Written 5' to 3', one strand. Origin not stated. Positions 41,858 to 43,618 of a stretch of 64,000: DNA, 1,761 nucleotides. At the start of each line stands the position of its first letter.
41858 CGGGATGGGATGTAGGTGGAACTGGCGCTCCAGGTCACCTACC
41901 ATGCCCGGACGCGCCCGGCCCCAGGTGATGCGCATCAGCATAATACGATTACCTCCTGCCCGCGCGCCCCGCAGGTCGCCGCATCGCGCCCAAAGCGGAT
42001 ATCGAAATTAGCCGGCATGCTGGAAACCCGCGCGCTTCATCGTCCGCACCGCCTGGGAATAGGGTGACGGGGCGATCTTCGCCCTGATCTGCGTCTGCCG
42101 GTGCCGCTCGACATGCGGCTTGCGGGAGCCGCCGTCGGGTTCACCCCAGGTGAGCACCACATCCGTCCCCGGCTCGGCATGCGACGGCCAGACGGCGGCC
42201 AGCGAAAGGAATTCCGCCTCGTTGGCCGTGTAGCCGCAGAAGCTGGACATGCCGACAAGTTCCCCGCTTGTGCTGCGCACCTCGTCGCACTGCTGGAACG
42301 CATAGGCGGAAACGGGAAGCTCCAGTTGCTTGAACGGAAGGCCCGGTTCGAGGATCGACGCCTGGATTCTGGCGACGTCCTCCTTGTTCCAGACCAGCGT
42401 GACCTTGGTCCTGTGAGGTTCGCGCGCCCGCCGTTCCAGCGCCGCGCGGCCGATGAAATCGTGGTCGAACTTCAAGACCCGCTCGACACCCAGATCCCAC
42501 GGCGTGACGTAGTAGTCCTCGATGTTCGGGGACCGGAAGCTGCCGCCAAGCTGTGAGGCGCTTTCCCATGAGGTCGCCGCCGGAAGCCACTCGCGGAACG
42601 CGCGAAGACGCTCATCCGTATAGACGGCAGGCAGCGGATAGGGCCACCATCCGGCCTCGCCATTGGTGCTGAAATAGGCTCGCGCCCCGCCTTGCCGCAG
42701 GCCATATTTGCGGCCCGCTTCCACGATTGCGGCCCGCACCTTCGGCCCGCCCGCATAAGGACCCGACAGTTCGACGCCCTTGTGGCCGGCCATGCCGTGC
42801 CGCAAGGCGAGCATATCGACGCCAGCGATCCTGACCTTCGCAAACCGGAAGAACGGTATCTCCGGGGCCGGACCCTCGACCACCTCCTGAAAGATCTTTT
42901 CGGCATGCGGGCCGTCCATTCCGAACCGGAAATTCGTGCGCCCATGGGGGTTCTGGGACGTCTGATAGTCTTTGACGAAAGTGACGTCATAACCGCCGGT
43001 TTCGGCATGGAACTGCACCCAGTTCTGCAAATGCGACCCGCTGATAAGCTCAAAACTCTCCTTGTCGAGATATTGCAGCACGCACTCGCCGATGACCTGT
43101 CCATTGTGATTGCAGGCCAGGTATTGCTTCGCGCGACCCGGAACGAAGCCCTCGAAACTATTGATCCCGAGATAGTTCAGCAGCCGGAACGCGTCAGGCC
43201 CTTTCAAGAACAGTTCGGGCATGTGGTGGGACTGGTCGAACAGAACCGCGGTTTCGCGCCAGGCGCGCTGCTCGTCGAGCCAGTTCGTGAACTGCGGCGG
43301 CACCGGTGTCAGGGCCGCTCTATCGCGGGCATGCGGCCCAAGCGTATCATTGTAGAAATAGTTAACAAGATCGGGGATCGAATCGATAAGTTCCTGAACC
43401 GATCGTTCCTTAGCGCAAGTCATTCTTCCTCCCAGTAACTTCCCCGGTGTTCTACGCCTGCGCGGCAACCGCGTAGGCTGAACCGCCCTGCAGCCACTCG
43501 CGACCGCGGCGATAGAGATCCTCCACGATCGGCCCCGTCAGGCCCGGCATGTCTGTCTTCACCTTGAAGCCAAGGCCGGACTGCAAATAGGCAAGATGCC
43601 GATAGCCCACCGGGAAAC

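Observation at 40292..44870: MarR-controlled operon: SnoaL, LigM-like demethylase with a remodelled pocket, ABM, FMN reductase and a decarboxylase-like aldolase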

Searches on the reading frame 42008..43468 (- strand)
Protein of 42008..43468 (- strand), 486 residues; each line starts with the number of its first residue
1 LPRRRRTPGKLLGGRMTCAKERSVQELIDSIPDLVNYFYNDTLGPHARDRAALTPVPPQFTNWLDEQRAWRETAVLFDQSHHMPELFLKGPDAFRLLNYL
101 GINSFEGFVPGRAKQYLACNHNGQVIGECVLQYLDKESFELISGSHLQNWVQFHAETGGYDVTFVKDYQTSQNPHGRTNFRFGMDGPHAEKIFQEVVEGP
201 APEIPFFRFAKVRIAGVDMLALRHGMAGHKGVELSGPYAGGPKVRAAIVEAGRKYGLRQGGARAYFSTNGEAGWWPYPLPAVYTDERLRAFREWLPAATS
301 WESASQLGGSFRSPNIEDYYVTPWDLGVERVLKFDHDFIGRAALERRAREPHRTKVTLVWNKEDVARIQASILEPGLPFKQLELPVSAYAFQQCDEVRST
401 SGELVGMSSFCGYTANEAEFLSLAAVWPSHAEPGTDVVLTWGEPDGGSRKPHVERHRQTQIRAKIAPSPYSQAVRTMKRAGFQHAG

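Call 3: search_protein_families(library=pfam, proteins=[window:42008-43468:-])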
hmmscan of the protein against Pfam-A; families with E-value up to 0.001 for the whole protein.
window:42008-43468:- (486 aa): 1 family
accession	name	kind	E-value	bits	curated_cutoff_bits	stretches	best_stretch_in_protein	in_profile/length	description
PF01571.26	GCV_T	-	3.3e-37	128.6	25.6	1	55-274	19-234/255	Aminomethyltransferase folate-binding domain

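Call 4: search_protein_families(library=ncbifam, proteins=[window:42008-43468:-])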
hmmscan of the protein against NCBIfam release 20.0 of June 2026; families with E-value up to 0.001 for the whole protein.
window:42008-43468:- (486 aa): 8 families
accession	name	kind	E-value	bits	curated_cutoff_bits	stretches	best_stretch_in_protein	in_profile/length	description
NF047633.1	SyrngDmethDesA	equivalog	1.6e-158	528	800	1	23-476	1-449/453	syringate O-demethylase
NF047885.1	VanMgalDeMLigM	equivalog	7.3e-140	466.9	580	1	54-485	26-460/461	vanillate/3-O-methylgallate O-demethylase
NF001567.0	PRK00389.1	subfamily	2.6e-22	79.3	300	1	56-253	27-217/359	glycine cleavage system aminomethyltransferase GcvT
NF053776.1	TmaoDeMthMsil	equivalog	3.5e-15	55.6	1100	1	64-266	419-621/763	trimethylamine N-oxide demethylase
TIGR00528.1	gcvT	equivalog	6e-15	55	235.85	1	56-256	25-216/362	glycine cleavage system aminomethyltransferase GcvT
TIGR01372.1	soxA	subfamily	9.8e-15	53.4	1164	1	65-264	648-847/996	sarcosine oxidase subunit alpha family protein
NF009133.0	PRK12486.1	equivalog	4.9e-10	38.9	410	1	85-260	65-232/369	dimethylsulfoniopropionate demethylase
NF010093.0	PRK13579.1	equivalog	2.1e-08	33.4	459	1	64-250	42-217/371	glycine cleavage system aminomethyltransferase GcvT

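Call 6: search_solved_structures(query=window:42008-43468:-, show_alignments=2)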
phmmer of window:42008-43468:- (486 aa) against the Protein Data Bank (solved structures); distinct sequences matched with E-value up to 0.001: 14.
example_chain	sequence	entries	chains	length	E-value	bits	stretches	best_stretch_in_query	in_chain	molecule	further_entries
5tl4_A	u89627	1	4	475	7e-121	407.2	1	55-484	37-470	Vanillate/3-O-methylgallate O-demethylase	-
5x1i_A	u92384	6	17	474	7.1e-121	407.1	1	55-484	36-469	Vanillate/3-O-methylgallate O-demethylase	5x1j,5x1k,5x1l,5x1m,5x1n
1woo_A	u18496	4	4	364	6e-25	90.7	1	55-264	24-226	Aminomethyltransferase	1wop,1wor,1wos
1yx2_A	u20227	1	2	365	1.5e-10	43.2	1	56-265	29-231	Aminomethyltransferase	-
1v5v_A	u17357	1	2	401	7e-08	34.4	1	55-277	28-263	aminomethyltransferase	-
3a8i_A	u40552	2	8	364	7.7e-08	34.3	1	57-254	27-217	Aminomethyltransferase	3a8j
1pj5_A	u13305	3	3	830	8.8e-08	34.1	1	61-274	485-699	N,N-dimethylglycine oxidase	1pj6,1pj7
1vlo_A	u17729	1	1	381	9e-08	34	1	57-254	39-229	Aminomethyltransferase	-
3a8k_A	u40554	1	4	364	1.5e-07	33.4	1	57-254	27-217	Aminomethyltransferase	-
3gsi_A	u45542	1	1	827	2.2e-07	32.7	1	61-274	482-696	N,N-dimethylglycine oxidase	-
5l46_A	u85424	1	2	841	1.6e-06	29.9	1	83-265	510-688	Dimethylglycine dehydrogenase, mitochondrial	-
1wsr_A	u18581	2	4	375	8.4e-06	27.5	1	63-251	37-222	Aminomethyltransferase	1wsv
9q5a_A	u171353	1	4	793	0.00028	22.5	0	65-273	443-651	Trimethylamine N-oxide Demethylase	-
9q59_A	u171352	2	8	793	0.00028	22.5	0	65-273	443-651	trimethylamine N-oxide demethylase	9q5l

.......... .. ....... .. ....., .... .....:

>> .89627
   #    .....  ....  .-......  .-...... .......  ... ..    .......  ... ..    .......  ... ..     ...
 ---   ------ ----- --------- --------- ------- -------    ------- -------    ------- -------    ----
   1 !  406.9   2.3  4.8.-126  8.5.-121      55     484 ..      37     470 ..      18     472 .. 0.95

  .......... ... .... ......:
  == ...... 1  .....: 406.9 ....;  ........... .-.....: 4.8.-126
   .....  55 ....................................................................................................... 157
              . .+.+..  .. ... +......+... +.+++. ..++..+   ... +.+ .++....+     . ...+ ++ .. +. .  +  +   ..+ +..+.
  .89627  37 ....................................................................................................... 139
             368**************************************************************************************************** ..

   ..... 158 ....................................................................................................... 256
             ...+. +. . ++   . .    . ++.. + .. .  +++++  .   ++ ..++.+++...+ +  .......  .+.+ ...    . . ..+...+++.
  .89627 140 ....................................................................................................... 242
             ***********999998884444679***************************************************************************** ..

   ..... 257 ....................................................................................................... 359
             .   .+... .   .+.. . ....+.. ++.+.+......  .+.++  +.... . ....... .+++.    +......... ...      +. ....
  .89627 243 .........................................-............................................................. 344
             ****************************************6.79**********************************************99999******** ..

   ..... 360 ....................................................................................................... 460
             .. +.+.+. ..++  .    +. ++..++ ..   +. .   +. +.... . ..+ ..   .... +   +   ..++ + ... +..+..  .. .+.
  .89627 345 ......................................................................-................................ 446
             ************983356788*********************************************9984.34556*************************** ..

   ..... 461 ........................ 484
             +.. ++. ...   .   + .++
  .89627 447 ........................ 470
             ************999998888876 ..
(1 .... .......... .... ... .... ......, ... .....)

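Call 7: find_homologous_proteins(query=window:42008-43468:-)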
Query window:42008-43468:- (486 aa): 7993 proteins with E <= 0.001 among 8000 candidates; the best 120 are listed.
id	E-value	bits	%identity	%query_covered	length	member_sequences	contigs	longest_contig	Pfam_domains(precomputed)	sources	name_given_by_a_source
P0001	0.0e+0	1112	100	97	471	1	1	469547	PF01571.27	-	-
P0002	1.3e-254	863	77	96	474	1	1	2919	PF01571.27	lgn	-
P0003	4.6e-233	792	70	95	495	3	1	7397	PF01571.27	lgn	-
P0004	4.3e-231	786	70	95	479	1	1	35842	PF01571.27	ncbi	-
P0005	6.6e-231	785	71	95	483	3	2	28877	PF01571.27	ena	-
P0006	1.7e-230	784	71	95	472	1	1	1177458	PF01571.27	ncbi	-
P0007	1.7e-230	784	70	95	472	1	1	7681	PF01571.27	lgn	-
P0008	3.9e-227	773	69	96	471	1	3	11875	PF01571.27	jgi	jgi:vanillate/3-O-methylgallate O-demethylase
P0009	1.6e-224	764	69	95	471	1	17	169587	PF01571.27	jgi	jgi:vanillate/3-O-methylgallate O-demethylase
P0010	7.4e-224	762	69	95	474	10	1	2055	PF01571.27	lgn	-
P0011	8.4e-224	762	69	95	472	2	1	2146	PF01571.27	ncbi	-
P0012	3.0e-221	753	68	96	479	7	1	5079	PF01571.27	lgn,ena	-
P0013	2.2e-220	750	68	95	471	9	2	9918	PF01571.27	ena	-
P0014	3.6e-219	746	68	95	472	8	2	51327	PF01571.27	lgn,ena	-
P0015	3.9e-219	746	67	96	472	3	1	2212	PF01571.27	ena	-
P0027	6.8e-216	736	66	96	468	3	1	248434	PF01571.27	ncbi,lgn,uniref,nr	ncbi:aminomethyl transferase family protein [Agrobacterium fabrum]|uniref:aminomethyl transferase fa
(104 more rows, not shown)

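Call 14: find_encoding_contigs(protein=P0006, flank=8000, max_places=3)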
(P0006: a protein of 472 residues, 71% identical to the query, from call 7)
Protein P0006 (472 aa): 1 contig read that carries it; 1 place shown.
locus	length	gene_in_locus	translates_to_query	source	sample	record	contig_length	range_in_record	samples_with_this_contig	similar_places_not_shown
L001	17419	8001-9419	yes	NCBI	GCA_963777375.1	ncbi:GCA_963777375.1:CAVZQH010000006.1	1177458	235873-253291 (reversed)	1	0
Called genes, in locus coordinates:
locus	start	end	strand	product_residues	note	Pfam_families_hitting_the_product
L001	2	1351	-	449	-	PF00083:Sugar_tr, PF07690:MFS_1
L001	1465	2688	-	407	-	PF02771:Acyl-CoA_dh_N (weak), PF00441:Acyl-CoA_dh_1 (weak), PF08028:Acyl-CoA_dh_2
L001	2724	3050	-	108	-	PF01613:Flavin_Reduct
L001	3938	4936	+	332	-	PF03401:TctC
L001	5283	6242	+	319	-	PF13669:Glyoxalase_4 (faint), PF22677:Ble-like_N (faint), PF00903:Glyoxalase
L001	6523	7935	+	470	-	PF00083:Sugar_tr, PF07690:MFS_1, PF06779:MFS_4 (weak), PF07690:MFS_1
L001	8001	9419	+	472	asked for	PF01571:GCV_T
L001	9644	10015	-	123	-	PF09361:Phasin_2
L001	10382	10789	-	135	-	PF01042:Ribonuc_L-PSP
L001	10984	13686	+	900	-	-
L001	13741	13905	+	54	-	PF16980:CitMHS_2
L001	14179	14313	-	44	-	-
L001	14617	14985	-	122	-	-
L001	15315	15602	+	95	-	-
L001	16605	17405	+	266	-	PF11064:DUF2865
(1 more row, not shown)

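Call 15: find_encoding_contigs(protein=P0004, flank=8000, max_places=3)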
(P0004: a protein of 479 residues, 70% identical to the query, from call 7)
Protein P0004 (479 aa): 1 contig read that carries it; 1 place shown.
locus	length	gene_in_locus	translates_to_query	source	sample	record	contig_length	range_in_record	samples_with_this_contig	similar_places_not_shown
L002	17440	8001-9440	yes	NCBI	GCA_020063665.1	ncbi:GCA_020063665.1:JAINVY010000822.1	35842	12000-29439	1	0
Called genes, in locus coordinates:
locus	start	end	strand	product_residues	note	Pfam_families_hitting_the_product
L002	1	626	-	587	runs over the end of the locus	PF20275:CTD10, PF10088:DUF2326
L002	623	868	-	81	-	PF20293:MC6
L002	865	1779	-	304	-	PF20275:CTD10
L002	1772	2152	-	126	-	PF13744:HTH_37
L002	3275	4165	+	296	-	PF01522:Polysacc_deac_1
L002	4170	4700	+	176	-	PF03928:HbpS-like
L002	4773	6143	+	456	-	PF00083:Sugar_tr, PF07690:MFS_1, PF06779:MFS_4 (weak), PF07690:MFS_1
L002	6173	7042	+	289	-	PF00903:Glyoxalase (faint)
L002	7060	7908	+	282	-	PF00903:Glyoxalase, PF22632:BphC_D1 (faint), PF00903:Glyoxalase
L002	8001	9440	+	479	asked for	PF01571:GCV_T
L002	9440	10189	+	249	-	PF00561:Abhydrolase_1, PF12146:Hydrolase_4, PF12697:Abhydrolase_6, PF06821:Ser_hydrolase (weak)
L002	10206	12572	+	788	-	PF18364:Molybdopterin_N, PF00384:Molybdopterin, PF01568:Molydop_binding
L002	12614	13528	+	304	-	-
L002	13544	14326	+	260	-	PF01557:FAA_hydrolase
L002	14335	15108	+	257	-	PF03328:HpcH_HpaI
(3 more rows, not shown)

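Call 16: find_encoding_contigs(protein=P0027, flank=8000, max_places=3)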
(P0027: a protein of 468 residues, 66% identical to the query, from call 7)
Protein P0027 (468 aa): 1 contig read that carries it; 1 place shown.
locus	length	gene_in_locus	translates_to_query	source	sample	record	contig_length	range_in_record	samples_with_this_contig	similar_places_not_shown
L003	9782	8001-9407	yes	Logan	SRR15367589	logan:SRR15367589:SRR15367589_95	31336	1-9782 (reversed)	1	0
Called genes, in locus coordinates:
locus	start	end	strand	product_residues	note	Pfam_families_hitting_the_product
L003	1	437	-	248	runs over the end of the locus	PF00497:SBP_bac_3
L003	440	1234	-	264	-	PF03328:HpcH_HpaI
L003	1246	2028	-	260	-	-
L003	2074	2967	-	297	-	PF04444:Dioxygenase_N, PF00775:Dioxygenase_C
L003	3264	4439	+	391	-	PF13433:Peripla_BP_5, PF13458:Peripla_BP_6, PF01094:ANF_receptor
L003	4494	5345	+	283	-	PF02653:BPD_transp_2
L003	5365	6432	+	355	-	PF02653:BPD_transp_2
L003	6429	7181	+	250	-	PF00005:ABC_tran, PF13304:AAA_21 (faint)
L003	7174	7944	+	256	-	PF00005:ABC_tran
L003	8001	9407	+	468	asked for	PF01571:GCV_T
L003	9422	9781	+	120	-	?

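Call 17: find_encoding_contigs(protein=P0003, flank=8000, max_places=3)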
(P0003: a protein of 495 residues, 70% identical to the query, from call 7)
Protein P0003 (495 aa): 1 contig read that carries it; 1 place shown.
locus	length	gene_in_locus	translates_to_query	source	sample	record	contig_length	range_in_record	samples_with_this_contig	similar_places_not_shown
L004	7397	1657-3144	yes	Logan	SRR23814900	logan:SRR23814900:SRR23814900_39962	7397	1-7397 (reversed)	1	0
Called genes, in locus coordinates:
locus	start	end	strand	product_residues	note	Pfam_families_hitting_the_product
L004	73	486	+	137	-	PF01208:URO-D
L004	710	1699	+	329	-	PF03401:TctC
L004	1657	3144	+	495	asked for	PF01571:GCV_T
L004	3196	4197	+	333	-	PF04909:Amidohydro_2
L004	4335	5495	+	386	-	PF00465:Fe-ADH, PF13685:Fe-ADH_2 (weak), PF25137:ADH_Fe_C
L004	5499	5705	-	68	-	-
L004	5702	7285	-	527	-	PF00890:FAD_binding_2 (faint), PF01266:DAO (faint), PF01593:Amino_oxidase (faint), PF01946:Thi4 (weak), PF03486:HI0933_like (faint), PF07992:Pyr_redox_2 (faint), PF12831:FAD_oxidored (weak), PF13450:NAD_binding_8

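Call 18: find_encoding_contigs(protein=P0005, flank=8000, max_places=3)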
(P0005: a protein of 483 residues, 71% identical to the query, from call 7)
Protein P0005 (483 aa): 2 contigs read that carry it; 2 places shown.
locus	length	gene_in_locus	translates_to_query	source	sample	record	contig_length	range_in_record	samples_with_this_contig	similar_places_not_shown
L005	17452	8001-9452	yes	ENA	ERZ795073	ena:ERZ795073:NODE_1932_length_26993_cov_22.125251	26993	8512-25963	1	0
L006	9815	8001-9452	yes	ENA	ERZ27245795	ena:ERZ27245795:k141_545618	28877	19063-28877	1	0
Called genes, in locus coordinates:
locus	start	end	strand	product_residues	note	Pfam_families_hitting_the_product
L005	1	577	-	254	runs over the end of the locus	PF02578:Cu-oxidase_4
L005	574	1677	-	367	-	PF02636:Methyltransf_28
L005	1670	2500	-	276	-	PF01790:LGT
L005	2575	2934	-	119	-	PF03466:LysR_substrate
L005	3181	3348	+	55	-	-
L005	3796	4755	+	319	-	PF22677:Ble-like_N (faint), PF00903:Glyoxalase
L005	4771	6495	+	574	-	PF01494:FAD_binding_3, PF07992:Pyr_redox_2 (faint), PF21274:Rng_hyd_C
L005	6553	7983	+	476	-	PF00083:Sugar_tr, PF07690:MFS_1, PF06779:MFS_4 (weak), PF07690:MFS_1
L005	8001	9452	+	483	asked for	PF01571:GCV_T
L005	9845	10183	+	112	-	PF04380:BMFP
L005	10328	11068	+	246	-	-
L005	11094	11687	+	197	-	PF01195:Pept_tRNA_hydro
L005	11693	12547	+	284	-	PF03807:F420_oxidored, PF14748:P5CR_dimer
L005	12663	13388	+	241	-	-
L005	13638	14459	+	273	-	PF13505:OMP_b-brl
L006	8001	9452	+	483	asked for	PF01571:GCV_T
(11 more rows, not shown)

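Call 30: find_encoding_contigs(protein=P0002, flank=8000, max_places=2)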
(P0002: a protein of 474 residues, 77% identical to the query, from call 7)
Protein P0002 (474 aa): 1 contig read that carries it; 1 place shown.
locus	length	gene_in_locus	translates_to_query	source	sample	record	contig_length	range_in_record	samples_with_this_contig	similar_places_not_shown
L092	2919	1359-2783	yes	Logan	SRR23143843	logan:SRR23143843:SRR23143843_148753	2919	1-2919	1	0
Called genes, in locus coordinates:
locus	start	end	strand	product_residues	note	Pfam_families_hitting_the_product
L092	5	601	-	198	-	PF12802:MarR_2 (weak), PF01047:MarR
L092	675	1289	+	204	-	PF13577:SnoaL_4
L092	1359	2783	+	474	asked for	PF01571:GCV_T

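Call 42: search_dna_similar(query=P0001, collection=plasmids, mode=protein, max_rows=40)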
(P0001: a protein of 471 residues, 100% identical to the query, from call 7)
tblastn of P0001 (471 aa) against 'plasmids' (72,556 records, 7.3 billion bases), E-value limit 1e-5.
Records with a match: 268; places in all: 298; records where one place covers at least 80% of the query: 156.
Best place of each record, by identity: 60-80% 14; <60% 254.
By first word of the organism name: Rhizobium 101; Agrobacterium 23; Phaeobacter 14; Leisingera 11; Shinella 9; Haloarcula 9; Rhodococcus 7; Sphingobium 6; Mesorhizobium 4; Novosphingobium 4; and 54 more.
By predicted mobility (MOB-suite, as given by PLSDB): non-mobilizable 162; conjugative 58; mobilizable 48.
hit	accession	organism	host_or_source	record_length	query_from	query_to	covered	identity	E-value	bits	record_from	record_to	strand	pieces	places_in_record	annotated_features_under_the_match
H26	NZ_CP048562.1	Agrobacterium fabrum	walnut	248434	2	467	99%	66.0%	0e+0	659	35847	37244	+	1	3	aminomethyl transferase family protein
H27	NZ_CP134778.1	Bosea sp. 685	Astragalus umbellatus,cell culture,root ...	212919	8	458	96%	66.3%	0e+0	643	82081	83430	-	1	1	aminomethyl transferase family protein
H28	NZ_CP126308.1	Bosea vestrisii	cell culture,root nodule of Vicia ...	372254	8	458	96%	66.1%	0e+0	642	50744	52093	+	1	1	aminomethyl transferase family protein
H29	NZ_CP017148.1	Bosea vaviloviae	Vavilovia formosa,cell culture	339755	8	458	96%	65.9%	0e+0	639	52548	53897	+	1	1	aminomethyltransferase family protein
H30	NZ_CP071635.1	Rhizobium sp. NZLR1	lentil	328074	7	467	98%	61.4%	1e-179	565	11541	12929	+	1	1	aminomethyltransferase family protein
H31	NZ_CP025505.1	Rhizobium leguminosarum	Pisum sativum,pea nodule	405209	7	467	98%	61.4%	1e-179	565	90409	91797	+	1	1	aminomethyltransferase family protein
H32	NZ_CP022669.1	Rhizobium leguminosarum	single cell,root nodules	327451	7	467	98%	61.2%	1e-178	561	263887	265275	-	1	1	aminomethyltransferase family protein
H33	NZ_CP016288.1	Rhizobium leguminosarum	Vavilovia formosa,cell culture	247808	7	467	98%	61.0%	1e-178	562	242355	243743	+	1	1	aminomethyltransferase family protein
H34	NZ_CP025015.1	Rhizobium leguminosarum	Lotus corniculatus,Bacteria culture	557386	7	467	98%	61.0%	2e-178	561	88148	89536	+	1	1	aminomethyltransferase family protein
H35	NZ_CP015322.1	Mesorhizobium amorphae CCNWGS0123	Robinia pseudoacacia,cell culture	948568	6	467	98%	60.6%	0e+0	568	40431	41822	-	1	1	aminomethyltransferase family protein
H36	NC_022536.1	Agrobacterium pusense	-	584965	7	467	98%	60.8%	7e-180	565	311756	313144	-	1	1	aminomethyltransferase family protein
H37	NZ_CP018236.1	Rhizobium leguminosarum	Vavilovia formosa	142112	7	465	97%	61.0%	0e+0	568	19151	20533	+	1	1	aminomethyltransferase family protein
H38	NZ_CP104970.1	Phyllobacterium zundukense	Vicia costata,cell culture,root nodule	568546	7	465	97%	61.0%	3e-178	561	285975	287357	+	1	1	aminomethyl transferase family protein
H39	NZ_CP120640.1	Rhizobium sp. 32-5/1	Vicia cracca,cell cilture,root nodule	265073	7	465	97%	61.2%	2e-149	579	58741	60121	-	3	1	none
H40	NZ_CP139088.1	Methylocella tundrae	Single cell,tundra wetland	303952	1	470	100%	59.3%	6e-162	597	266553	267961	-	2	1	hypothetical protein (x2)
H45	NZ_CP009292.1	Novosphingobium pentaromativorans US6-1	mud sediment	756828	2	460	97%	48.6%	4e-137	442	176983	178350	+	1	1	aminomethyltransferase family protein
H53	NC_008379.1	Rhizobium johnstonii 3841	-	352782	2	460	97%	47.3%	3e-135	437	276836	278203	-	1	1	glycine cleavage system protein T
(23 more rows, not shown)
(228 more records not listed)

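Call 56: find_related_loci(query=P0001, collection=metagenome_contigs, flank=7000)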
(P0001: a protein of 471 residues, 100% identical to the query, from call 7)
Query P0001 (471 aa) in metagenome_contigs; peptide patterns used: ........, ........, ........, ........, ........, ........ (x = any residue, [..] = any of these).
106 stretches matched a pattern; 3 encode a relative of the query (tblastn E <= 1e-3); 3 distinct loci.
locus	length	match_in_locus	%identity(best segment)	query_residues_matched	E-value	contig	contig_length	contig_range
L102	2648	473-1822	41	8-465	3e-126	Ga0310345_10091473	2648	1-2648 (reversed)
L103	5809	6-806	50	199-465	3e-87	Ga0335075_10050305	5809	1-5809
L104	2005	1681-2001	41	8-120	2e-24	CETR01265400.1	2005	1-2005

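Call 65: get_annotated_region(hit=H45, flank=6000)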
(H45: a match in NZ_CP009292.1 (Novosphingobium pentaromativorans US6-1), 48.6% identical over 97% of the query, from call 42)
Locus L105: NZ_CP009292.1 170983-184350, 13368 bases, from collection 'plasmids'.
description: Novosphingobium pentaromativorans US6-1 plasmid pLA3, complete sequence
organism: Novosphingobium pentaromativorans US6-1 (NCBI taxid 1088721)
taxonomy: Bacteria; Pseudomonadota; Alphaproteobacteria; Sphingomonadales; Sphingomonadaceae; Novosphingobium; Novosphingobium pentaromativorans; Novosphingobium pentaromativorans US6-1
host: -; source: mud sediment; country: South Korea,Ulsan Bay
typing (MOB-suite, as given by PLSDB): non-mobilizable
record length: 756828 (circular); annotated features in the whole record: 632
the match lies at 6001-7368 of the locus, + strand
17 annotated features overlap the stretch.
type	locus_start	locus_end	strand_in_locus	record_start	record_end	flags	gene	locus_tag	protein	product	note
CDS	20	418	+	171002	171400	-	-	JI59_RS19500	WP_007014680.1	UrcA family protein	-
CDS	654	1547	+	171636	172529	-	-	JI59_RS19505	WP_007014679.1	bifunctional methylenetetrahydrofolate dehydrogenase/methenyltetrahydrofolate cyclohydrolase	-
CDS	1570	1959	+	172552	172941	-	-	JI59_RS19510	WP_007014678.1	dihydroneopterin aldolase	GO:0046656 - folic acid biosynthetic process [Evidence IEA]; GO:0006760 - folic acid-containing compound metabolic ...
CDS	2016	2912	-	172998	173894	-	-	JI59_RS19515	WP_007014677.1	class III extradiol dioxygenase subunit beta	-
CDS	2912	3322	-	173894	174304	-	ligA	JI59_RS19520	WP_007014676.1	protocatechuate 4,5-dioxygenase subunit alpha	GO:0046278 - 3,4-dihydroxybenzoate metabolic process [Evidence IEA]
CDS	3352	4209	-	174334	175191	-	purU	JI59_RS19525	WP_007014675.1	formyltetrahydrofolate deformylase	GO:0009152 - purine ribonucleotide biosynthetic process [Evidence IEA]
CDS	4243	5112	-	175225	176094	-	-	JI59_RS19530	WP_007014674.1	methylenetetrahydrofolate reductase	GO:0006555 - methionine metabolic process [Evidence IEA]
CDS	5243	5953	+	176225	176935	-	-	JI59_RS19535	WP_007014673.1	alpha/beta hydrolase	-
CDS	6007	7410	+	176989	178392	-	-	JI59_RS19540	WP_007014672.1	aminomethyltransferase family protein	-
CDS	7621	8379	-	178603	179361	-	-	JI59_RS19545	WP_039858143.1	IclR family transcriptional regulator C-terminal domain-containing protein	-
CDS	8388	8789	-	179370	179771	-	-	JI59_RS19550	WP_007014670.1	nuclear transport factor 2 family protein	-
CDS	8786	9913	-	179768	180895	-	-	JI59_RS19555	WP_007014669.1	cobalamin-independent methionine synthase II family protein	-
CDS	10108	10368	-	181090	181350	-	-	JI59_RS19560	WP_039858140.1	hypothetical protein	-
CDS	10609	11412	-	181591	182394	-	-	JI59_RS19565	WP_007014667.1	lipid II flippase Amj family protein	-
CDS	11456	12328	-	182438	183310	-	-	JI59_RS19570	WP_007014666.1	sulfite exporter TauE/SafE family protein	GO:0006810 - transport [Evidence IEA]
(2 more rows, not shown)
